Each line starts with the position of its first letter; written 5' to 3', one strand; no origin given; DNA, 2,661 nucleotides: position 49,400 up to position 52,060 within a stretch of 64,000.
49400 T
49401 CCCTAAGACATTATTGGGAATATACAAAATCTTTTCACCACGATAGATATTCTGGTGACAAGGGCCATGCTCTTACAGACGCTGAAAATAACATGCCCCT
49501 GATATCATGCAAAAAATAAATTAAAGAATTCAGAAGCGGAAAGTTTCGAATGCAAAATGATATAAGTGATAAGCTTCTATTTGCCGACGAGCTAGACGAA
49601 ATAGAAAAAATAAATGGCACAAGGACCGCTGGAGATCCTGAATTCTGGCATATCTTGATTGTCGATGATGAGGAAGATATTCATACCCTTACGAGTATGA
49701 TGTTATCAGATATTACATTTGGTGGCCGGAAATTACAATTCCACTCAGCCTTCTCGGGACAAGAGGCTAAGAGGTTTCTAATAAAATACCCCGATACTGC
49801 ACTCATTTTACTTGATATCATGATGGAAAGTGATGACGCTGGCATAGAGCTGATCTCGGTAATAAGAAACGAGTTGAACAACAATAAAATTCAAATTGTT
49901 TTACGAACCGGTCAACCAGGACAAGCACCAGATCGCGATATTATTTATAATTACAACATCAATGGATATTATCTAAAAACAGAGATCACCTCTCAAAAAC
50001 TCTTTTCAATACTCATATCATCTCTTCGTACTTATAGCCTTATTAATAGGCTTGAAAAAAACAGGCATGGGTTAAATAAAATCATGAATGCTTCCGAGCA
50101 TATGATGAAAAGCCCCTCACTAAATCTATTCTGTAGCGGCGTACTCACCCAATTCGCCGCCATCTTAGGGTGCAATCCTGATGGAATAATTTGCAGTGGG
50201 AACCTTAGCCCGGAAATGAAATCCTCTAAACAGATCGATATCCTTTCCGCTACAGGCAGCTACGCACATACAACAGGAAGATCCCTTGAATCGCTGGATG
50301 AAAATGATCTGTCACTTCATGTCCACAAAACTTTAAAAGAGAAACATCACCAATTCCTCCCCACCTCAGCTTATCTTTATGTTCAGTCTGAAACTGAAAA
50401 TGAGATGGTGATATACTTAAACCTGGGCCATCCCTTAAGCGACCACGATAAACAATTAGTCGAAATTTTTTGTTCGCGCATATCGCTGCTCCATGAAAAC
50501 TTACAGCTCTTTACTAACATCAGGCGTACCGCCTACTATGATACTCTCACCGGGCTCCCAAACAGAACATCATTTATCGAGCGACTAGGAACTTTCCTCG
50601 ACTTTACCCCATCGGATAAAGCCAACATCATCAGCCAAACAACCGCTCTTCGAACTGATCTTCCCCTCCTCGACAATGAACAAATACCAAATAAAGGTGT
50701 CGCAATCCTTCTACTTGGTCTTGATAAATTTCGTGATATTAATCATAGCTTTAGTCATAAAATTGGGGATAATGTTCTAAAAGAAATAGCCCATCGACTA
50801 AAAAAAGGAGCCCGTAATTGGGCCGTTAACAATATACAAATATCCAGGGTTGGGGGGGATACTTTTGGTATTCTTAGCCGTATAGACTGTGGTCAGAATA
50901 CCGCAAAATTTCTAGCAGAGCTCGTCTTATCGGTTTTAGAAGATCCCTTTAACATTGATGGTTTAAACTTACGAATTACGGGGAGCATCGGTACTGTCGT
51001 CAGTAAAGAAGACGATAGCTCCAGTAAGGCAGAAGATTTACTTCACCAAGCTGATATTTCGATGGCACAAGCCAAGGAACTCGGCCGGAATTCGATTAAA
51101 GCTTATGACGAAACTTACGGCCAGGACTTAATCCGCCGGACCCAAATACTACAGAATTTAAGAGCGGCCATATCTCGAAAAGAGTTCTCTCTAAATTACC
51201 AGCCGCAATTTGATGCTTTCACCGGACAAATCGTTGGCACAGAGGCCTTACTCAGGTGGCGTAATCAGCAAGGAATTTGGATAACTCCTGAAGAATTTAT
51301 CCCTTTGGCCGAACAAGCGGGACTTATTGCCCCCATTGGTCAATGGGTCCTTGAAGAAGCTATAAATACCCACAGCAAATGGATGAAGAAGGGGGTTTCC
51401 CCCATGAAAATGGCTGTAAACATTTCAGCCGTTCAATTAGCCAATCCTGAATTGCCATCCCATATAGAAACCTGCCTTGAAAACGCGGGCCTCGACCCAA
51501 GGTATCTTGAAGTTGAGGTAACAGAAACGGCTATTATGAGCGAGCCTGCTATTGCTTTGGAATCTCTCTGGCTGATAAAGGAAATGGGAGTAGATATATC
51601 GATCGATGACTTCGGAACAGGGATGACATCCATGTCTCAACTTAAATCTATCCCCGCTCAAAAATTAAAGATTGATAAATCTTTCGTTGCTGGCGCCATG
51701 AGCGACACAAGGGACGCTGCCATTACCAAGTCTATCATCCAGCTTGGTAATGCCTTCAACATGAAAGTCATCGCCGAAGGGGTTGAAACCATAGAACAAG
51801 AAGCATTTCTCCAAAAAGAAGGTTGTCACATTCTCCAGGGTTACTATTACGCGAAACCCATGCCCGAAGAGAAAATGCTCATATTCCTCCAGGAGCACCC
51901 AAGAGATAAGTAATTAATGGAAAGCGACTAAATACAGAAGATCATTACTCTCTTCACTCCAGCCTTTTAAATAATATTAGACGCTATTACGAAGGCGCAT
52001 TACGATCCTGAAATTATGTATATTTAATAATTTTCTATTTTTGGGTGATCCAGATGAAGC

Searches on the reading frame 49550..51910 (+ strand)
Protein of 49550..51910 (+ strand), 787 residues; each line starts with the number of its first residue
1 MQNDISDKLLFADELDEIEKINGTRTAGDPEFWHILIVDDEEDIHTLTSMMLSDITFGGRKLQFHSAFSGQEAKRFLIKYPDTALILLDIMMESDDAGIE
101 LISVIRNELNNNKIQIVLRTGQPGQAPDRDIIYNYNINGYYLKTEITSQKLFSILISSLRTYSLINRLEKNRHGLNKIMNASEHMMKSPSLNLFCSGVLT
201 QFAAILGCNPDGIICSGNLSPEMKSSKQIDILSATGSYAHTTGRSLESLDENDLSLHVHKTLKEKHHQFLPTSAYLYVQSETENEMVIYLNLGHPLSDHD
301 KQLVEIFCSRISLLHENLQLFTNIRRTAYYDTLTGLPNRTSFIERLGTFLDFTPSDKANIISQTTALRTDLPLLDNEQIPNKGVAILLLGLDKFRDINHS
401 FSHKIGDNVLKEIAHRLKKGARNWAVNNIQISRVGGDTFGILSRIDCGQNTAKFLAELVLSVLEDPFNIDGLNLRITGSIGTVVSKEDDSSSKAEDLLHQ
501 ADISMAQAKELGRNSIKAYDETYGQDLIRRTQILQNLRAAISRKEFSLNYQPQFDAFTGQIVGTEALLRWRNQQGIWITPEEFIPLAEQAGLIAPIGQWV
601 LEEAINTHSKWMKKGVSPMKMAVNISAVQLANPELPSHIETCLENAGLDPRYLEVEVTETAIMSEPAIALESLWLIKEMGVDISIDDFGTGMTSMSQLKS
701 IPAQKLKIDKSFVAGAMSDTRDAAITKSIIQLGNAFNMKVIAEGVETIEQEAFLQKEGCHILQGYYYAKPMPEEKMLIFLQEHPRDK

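Call 71: search_protein_families(library=pfam, proteins=[window:49550-51910:+], max_evalue=0.0001)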
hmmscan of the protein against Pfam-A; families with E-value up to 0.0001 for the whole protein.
window:49550-51910:+ (787 aa): 4 families
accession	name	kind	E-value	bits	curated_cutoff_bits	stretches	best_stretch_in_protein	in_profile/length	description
PF00563.25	EAL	-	1.3e-68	231.3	31.3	1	535-770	2-236/236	EAL domain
PF11849.14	DUF3369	-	2.8e-41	142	27.2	1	155-324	1-168/168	Domain of unknown function (DUF3369)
PF00990.26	GGDEF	-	9.1e-27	94.2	23.8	1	378-514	27-160/161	Diguanylate cyclase, GGDEF domain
PF00072.30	Response_reg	-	2.4e-06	28.1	30.2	1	35-144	1-100/111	Response regulator receiver domain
